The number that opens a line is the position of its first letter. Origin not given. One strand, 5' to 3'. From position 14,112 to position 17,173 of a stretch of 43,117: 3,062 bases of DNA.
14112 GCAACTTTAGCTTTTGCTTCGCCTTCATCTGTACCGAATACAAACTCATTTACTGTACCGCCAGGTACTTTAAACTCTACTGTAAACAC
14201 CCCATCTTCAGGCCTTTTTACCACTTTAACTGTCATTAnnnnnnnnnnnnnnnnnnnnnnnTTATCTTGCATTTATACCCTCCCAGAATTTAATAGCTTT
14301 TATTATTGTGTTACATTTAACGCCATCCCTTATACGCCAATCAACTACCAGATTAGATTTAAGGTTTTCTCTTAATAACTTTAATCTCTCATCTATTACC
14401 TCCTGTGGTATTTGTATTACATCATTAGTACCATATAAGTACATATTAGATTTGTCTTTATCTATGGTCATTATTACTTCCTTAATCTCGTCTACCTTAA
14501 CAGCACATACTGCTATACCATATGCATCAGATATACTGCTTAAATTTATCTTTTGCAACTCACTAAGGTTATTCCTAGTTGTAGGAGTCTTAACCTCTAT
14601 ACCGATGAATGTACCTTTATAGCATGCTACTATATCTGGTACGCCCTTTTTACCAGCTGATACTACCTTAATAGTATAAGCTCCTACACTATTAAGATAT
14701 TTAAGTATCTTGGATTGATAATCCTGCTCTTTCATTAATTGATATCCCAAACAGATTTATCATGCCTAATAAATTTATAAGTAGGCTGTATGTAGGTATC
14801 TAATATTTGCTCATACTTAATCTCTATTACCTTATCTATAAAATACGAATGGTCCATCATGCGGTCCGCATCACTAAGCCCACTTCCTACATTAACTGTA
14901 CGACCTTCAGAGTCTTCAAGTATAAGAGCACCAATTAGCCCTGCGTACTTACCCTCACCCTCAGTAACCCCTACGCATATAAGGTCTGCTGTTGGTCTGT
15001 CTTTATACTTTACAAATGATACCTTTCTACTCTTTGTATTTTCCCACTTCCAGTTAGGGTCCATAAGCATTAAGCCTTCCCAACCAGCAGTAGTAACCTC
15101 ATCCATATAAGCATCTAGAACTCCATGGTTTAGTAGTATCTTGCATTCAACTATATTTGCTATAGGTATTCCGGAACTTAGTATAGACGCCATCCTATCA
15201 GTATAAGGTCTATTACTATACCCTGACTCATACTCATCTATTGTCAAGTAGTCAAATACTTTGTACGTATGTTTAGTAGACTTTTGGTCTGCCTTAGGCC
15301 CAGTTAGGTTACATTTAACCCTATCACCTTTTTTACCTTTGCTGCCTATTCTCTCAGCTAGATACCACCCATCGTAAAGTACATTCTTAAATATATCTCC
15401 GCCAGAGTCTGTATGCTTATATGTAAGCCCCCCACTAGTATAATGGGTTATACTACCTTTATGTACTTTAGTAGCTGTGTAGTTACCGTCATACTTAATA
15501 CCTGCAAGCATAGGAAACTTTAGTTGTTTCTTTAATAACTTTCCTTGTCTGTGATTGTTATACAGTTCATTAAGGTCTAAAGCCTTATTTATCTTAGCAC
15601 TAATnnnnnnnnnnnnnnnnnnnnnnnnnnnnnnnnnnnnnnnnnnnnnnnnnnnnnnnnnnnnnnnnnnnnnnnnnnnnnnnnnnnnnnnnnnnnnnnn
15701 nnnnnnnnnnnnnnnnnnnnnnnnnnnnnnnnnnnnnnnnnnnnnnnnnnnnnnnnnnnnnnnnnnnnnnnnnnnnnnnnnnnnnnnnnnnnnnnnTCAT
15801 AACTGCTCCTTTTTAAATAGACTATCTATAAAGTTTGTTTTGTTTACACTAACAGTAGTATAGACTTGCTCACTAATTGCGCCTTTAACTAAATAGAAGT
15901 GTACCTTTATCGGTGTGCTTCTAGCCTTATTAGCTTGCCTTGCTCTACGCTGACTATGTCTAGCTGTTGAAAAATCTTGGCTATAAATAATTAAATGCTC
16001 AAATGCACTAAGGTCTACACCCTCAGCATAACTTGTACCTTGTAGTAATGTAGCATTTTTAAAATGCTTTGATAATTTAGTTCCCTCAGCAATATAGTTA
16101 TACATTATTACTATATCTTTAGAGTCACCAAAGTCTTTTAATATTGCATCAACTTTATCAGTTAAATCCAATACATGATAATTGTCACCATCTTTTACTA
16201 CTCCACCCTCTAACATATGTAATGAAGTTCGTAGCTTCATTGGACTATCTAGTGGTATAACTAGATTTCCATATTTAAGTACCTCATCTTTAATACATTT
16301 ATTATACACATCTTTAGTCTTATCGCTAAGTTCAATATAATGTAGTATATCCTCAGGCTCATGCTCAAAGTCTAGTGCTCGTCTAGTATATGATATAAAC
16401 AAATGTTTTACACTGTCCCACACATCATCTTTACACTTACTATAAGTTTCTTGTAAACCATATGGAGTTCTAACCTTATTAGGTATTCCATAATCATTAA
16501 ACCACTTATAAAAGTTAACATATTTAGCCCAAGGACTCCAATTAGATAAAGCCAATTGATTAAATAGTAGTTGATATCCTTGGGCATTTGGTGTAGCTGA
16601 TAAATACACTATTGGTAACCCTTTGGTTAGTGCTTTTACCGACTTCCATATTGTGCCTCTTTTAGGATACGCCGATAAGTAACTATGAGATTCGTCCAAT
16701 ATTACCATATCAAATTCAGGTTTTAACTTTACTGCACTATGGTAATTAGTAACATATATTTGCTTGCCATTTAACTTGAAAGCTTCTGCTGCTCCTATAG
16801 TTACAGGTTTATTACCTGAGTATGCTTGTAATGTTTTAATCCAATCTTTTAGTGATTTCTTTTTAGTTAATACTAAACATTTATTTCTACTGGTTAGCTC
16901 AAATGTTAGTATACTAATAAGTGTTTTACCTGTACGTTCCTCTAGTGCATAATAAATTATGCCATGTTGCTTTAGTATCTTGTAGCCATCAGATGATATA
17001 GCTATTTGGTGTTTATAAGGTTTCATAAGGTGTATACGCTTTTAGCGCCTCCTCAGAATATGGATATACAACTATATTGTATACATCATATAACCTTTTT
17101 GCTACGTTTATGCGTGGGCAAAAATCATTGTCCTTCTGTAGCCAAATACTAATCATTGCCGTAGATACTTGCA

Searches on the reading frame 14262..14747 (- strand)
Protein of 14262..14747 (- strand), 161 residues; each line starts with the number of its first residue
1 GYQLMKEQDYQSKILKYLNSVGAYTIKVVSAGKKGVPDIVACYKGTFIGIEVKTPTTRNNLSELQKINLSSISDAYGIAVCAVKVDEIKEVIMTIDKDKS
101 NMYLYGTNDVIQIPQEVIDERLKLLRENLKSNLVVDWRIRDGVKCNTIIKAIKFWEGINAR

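Call 63: search_protein_families(library=pfam, proteins=[window:14262-14747:-], max_evalue=0.01)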
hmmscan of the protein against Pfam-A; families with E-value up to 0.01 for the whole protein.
window:14262-14747:- (161 aa): 2 families
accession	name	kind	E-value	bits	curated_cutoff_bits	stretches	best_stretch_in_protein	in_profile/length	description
PF01870.24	Hjc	-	4.3e-05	23.8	21.1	1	13-85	5-81/93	Archaeal holliday junction resolvase (hjc)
PF08774.17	VRR_NUC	-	0.00039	20.9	23.8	1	29-84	57-115/116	VRR-NUC domain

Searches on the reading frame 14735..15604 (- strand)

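Call 12: search_protein_families(library=phrogs, proteins=[window:14735-15604:-], max_evalue=0.001)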
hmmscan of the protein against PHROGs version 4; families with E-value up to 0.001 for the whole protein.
window:14735-15604:- (289 aa): 1 family
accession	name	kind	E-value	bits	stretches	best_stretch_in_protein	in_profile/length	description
phrog_114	-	DNA, RNA and nucleotide metabolism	3e-44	152.6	1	22-285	232-503/634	ATP-dependent DNA ligase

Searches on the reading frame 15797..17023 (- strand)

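Call 12: search_protein_families(library=phrogs, proteins=[window:15797-17023:-], max_evalue=0.001)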
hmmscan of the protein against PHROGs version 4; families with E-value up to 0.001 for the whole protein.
window:15797-17023:- (408 aa): 2 families
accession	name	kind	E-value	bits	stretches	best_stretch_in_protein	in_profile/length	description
phrog_62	-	DNA, RNA and nucleotide metabolism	1.2e-43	150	1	1-405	696-1135/1881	DNA helicase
phrog_16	-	DNA, RNA and nucleotide metabolism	1.1e-09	38.1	1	30-161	300-428/986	DNA helicase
